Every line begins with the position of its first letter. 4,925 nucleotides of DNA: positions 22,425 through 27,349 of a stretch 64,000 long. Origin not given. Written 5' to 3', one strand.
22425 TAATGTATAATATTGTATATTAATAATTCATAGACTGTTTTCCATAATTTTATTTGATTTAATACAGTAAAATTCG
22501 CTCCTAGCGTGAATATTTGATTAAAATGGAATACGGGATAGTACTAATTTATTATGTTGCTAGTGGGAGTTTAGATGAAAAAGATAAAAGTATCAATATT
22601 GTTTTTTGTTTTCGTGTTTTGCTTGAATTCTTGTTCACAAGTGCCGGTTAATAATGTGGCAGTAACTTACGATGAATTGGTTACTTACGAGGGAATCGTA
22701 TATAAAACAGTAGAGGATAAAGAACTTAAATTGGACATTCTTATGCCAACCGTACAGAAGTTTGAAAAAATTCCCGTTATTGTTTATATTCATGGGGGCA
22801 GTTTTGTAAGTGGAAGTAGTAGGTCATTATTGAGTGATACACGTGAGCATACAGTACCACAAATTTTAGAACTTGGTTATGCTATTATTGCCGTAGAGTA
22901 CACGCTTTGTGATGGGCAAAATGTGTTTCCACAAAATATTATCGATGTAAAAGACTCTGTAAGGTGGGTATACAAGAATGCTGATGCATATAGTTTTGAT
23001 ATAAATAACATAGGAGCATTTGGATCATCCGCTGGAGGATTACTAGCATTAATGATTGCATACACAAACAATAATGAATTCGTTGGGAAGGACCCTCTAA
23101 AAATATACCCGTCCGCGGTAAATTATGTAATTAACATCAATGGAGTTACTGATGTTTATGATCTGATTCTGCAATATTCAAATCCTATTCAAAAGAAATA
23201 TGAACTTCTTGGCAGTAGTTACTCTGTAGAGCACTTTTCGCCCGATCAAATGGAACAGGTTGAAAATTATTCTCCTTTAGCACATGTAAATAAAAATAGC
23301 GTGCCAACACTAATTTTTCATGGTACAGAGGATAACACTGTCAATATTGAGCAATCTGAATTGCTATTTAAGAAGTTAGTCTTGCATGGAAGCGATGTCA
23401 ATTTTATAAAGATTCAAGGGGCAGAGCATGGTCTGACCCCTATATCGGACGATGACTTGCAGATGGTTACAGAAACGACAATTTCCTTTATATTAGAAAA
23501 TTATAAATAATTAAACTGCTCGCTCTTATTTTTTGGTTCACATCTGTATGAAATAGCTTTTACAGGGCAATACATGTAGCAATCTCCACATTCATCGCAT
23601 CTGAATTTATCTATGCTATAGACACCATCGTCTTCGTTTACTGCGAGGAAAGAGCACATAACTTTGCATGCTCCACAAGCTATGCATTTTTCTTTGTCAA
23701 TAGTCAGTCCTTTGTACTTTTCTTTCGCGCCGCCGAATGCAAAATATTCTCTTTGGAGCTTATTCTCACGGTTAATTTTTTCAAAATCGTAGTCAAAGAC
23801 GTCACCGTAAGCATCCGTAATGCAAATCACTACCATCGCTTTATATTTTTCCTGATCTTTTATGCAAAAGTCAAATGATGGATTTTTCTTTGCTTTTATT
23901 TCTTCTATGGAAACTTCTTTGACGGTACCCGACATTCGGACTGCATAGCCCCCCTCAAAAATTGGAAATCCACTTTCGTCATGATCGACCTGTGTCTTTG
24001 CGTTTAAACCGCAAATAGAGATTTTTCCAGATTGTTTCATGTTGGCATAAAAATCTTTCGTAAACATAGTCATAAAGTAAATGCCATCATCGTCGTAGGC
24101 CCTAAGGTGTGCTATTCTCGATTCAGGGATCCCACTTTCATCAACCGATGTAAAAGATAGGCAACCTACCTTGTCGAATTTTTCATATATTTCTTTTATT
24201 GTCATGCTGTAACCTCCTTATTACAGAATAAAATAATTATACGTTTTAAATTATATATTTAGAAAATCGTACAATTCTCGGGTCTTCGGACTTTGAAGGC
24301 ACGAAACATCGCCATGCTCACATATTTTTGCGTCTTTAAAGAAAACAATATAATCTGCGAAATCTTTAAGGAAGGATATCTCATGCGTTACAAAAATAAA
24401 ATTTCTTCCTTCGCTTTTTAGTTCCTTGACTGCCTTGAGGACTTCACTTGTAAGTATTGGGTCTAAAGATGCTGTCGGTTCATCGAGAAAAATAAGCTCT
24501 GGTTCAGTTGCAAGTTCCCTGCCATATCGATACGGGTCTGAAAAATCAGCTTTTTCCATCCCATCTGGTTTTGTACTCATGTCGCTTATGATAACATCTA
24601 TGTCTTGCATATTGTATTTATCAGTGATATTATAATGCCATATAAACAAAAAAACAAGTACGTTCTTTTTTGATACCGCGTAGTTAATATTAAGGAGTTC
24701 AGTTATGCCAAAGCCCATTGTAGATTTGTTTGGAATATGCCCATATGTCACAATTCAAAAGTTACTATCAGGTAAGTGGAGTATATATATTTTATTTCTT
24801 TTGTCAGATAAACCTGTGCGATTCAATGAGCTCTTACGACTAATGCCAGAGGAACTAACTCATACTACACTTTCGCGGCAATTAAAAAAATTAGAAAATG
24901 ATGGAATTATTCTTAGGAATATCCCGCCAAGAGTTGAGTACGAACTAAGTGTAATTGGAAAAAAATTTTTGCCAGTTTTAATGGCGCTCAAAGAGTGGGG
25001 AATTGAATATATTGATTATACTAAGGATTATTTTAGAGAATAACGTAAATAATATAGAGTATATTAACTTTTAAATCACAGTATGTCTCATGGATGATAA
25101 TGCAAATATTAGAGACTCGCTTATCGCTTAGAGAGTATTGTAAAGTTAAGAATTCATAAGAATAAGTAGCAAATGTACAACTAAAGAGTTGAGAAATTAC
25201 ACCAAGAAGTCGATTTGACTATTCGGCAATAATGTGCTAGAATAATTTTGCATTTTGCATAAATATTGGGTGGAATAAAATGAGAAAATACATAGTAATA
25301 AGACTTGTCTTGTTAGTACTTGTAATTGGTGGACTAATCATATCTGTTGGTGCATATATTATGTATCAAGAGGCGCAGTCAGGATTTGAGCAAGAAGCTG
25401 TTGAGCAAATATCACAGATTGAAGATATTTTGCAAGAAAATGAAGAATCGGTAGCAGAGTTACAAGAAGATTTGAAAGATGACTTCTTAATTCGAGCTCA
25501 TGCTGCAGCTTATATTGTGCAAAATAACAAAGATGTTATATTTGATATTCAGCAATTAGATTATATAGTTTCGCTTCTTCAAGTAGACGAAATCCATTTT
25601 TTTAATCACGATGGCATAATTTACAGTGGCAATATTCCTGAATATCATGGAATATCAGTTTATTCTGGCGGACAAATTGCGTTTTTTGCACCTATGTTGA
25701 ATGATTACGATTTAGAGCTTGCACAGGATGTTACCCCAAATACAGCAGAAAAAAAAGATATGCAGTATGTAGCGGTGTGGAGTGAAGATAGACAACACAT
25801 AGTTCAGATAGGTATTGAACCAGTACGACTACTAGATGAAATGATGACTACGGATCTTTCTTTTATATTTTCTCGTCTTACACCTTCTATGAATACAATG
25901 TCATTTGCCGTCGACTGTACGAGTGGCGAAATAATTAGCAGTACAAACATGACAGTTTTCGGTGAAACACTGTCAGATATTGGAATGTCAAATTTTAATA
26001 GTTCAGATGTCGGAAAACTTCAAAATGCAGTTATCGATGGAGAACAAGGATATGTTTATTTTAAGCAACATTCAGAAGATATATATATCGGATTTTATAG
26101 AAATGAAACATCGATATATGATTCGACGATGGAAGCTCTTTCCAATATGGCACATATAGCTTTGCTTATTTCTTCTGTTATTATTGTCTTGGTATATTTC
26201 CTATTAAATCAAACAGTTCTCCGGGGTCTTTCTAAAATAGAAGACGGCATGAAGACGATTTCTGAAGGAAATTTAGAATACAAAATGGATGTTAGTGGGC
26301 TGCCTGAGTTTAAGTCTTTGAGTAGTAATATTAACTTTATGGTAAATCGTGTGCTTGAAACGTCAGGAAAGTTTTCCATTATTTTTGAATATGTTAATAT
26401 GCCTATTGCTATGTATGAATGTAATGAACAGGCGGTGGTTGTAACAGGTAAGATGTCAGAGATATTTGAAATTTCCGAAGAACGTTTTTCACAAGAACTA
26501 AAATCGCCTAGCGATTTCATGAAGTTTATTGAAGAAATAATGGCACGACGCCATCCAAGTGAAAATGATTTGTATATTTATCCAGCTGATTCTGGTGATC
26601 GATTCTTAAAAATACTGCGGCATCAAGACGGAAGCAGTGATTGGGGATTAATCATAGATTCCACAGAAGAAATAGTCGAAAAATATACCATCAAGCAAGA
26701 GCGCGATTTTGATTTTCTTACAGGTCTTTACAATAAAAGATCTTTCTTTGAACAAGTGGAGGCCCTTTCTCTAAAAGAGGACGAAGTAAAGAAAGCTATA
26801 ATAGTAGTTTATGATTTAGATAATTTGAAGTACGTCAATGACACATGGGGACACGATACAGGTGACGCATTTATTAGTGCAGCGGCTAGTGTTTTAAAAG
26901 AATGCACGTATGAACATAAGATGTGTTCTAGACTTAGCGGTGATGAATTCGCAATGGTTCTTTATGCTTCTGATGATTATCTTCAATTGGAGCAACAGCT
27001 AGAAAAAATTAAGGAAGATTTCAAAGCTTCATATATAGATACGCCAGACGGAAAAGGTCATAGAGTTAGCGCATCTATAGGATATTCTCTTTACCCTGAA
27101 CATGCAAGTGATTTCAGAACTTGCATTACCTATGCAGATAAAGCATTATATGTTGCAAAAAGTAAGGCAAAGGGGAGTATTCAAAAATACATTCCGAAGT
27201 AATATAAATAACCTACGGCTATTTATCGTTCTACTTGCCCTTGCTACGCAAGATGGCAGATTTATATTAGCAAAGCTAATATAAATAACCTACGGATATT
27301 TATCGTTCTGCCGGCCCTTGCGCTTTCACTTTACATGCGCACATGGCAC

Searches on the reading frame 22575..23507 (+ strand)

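Call 40: search_protein_families(library=ncbifam, max_evalue=0.00001, proteins=[window:22575-23507:+])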
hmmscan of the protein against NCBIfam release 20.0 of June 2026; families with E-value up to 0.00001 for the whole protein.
window:22575-23507:+ (311 aa): 11 families
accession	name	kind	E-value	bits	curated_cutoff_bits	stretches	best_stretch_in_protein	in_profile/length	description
NF052354.1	EstLipQMycob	equivalog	5.4e-17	61.5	700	1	49-305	147-394/418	esterase LipQ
NF058653.1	LipP1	equivalog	4.3e-16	58.6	350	1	45-168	50-168/300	LipP1 family hormone-sensitive lipase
NF007547.0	PRK10162.1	equivalog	9.7e-12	44.4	389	1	64-166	85-179/321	acetyl esterase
NF052620.1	AryltfaseLP1002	equivalog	2.5e-10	40.2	300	1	62-287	28-233/265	lp_1002 family arylesterase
NF033149.0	CHL_hydrolase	equivalog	8.3e-10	38.1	500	1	63-168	72-172/310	chloramphenicol hydrolase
NF058649.1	GTSAG_HSLs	subfamily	1.1e-07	31.5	380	1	54-285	78-286/312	GTSAG motif subfamily hormone-sensitive lipase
NF041902.1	pecacetest_PaeX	equivalog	2e-07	30.3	550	1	83-286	88-282/318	pectin acetylesterase PaeX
NF058650.1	GCSAG_HSLs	subfamily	2.1e-07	30.8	410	1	60-257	79-261/314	GCSAG motif subfamily hormone-sensitive lipase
NF050058.1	e_dPHAscl_type1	hypoth_equivalog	9.3e-07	28.6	150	0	235-267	171-203/276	extracellular catalytic domain type 1 short-chain-length polyhydroxyalkanoate depolymerase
NF041556.1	tannase_B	equivalog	4e-06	26.4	300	0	118-168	129-180/463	subtype B tannase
NF058651.1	GESAG_HSLs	subfamily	6.5e-06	25.4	430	1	39-277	42-260/296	GESAG motif subfamily hormone-sensitive lipase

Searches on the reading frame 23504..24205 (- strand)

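Call 40: search_protein_families(library=ncbifam, max_evalue=0.00001, proteins=[window:23504-24205:-])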
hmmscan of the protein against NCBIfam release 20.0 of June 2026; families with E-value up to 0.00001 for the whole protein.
window:23504-24205:- (234 aa): 16 families
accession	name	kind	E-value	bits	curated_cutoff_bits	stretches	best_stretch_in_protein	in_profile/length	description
NF058577.1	FdxA_fam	equivalog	2.8e-11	43.4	65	1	171-217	6-52/52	4Fe-4S ferredoxin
NF038196.1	ferrodoxin_EFR1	subfamily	2e-09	37.9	75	1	154-229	167-239/242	EFR1 family ferrodoxin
NF040770.1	hetero_SS_HdrA2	exception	3.5e-09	35.3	1100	1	168-222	573-627/777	CoB-CoM heterodisulfide reductase HdrA2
NF040864.1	HgcB_ferredoxin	equivalog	7.1e-08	32.2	99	1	165-220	7-63/93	mercury methylation ferredoxin HgcB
TIGR02700.1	flavo_MJ0208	hypoth_equivalog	1.4e-07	31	251.35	1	168-219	144-195/234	dihydromethanopterin reductase (acceptor)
NF041891.1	hdrA_Methbact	equivalog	2.3e-07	29.4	1300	1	168-223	568-623/762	ferredoxin:CoB-CoM heterodisulfide reductase subunit HdrA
NF033683.1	di_4Fe-4S_YfhL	equivalog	2.4e-07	30.9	86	1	171-230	6-72/80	YfhL family 4Fe-4S dicluster ferredoxin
NF043069.1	T4HPD_activ_SAM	equivalog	3.1e-07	30.1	425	1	162-220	41-99/299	trans-4-hydroxy-L-proline dehydratase activase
TIGR04105.1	FeFe_hydrog_B1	subfamily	3.3e-07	29.3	450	0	163-194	179-210/462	monomeric [FeFe] hydrogenase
NF040684.1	PorD_Arch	equivalog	4e-07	30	120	1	169-223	29-84/85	pyruvate synthase subunit PorD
TIGR03294.1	FrhG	equivalog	2.2e-06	27.6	245.5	1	168-217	170-219/228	coenzyme F420 hydrogenase subunit gamma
TIGR02179.1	PorD_KorD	subfamily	3.4e-06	27.1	60.05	1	169-221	22-75/78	2-oxoacid:acceptor oxidoreductase, delta subunit, pyruvate/2-ketoisovalerate family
NF005504.0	PRK07118.1-3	equivalog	3.8e-06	26.5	437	1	171-227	218-274/293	Fe-S cluster domain-containing protein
TIGR03224.1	benzo_boxA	equivalog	4.9e-06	25.7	459.2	1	168-225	6-64/411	benzoyl-CoA 2,3-epoxidase subunit BoxA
NF005506.0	PRK07118.1-5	equivalog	5e-06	26.1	388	1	160-220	129-189/279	Fe-S cluster domain-containing protein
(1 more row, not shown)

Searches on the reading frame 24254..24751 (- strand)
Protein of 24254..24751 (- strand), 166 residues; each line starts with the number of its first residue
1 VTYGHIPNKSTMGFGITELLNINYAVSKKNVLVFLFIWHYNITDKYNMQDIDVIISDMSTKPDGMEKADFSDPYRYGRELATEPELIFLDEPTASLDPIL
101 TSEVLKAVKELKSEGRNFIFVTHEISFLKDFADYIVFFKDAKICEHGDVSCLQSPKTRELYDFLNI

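Call 40: search_protein_families(library=ncbifam, max_evalue=0.00001, proteins=[window:24254-24751:-])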
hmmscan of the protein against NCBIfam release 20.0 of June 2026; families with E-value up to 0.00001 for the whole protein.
window:24254-24751:- (166 aa): 97 families (the best 25 are shown)
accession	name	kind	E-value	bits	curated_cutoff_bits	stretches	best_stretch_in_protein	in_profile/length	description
NF008428.0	PRK11264.1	equivalog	2e-19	69.8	406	1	77-163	156-243/250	L-cystine ABC transporter ATP-binding protein TcyN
NF008338.0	PRK11124.1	equivalog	5.2e-19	68.7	369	1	78-165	154-241/242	arginine ABC transporter ATP-binding protein ArtP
NF007027.0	PRK09493.1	equivalog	2.3e-18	66.4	379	1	78-165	149-237/240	glutamine ABC transporter ATP-binding protein GlnQ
NF007908.0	PRK10619.1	equivalog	3.1e-17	62.6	466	1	77-164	164-252/257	histidine ABC transporter ATP-binding protein HisP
TIGR00972.1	3a0107s01c2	equivalog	3.3e-17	62.7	343.2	1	78-164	157-243/248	phosphate ABC transporter ATP-binding protein PstB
TIGR03005.1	ectoine_ehuA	equivalog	5.8e-17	61.7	345.4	1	77-164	158-247/252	ectoine/hydroxyectoine ABC transporter ATP-binding protein EhuA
NF010170.0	PRK13651.1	equivalog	7.9e-15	54.6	432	1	80-149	180-249/308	cobalt transporter ATP-binding subunit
NF047576.1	opine_ATP_CntF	equivalog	1.3e-13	50.8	385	1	80-153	164-238/264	staphylopine uptake ABC transporter ATP-binding protein CntF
NF047578.1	opine_ATP_CntD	equivalog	2.4e-13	50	380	1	80-153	164-238/266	staphylopine uptake ABC transporter ATP-binding protein CntD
NF047565.1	PSM_export_PmtA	equivalog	4e-13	49.3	350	1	80-148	142-211/282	phenol-soluble modulin export ABC transporter ATP-binding protein PmtA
TIGR04521.1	ECF_ATPase_2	equivalog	7.3e-13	48.2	330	1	80-150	159-230/279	energy-coupling factor transporter ATPase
TIGR02315.1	ABC_phnC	equivalog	7.9e-13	48.4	266.1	1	78-162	158-243/243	phosphonate ABC transporter ATP-binding protein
TIGR02769.1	nickel_nikE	equivalog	1.5e-12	47.6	332.55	1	77-160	162-249/265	nickel import ATP-binding protein NikE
NF010171.0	PRK13652.1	equivalog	3.7e-12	45.9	476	1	80-150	152-223/277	cobalt transporter ATP-binding subunit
NF007739.0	PRK10419.1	subfamily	8.8e-12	45.1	354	1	77-156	163-246/268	nickel ABC transporter ATP-binding protein NikE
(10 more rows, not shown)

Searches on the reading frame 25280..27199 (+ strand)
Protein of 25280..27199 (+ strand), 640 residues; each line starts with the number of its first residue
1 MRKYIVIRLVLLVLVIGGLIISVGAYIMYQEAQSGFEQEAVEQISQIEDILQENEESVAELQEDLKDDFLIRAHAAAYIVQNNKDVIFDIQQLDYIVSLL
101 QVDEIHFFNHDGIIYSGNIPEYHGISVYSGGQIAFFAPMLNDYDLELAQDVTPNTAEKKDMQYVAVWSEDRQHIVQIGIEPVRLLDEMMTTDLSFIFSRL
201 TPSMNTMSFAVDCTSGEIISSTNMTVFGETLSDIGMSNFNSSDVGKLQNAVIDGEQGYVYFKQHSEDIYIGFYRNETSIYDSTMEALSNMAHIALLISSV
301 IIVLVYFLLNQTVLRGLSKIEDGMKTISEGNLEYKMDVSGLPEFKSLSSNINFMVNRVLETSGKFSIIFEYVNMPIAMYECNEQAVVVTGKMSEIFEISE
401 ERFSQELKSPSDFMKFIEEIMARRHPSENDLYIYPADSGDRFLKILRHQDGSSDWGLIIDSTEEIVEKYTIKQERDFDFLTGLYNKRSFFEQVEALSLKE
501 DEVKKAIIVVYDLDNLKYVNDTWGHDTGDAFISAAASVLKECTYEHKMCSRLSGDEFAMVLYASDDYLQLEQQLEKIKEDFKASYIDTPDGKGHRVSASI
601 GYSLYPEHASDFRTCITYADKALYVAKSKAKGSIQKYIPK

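Call 44: search_protein_families(library=pfam, max_evalue=0.000001, proteins=[window:25280-27199:+])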
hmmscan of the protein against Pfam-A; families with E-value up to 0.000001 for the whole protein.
window:25280-27199:+ (640 aa): 1 family
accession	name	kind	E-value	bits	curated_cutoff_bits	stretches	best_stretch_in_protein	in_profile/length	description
PF00990.26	GGDEF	-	8.5e-33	113.8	23.8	1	477-631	3-159/161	Diguanylate cyclase, GGDEF domain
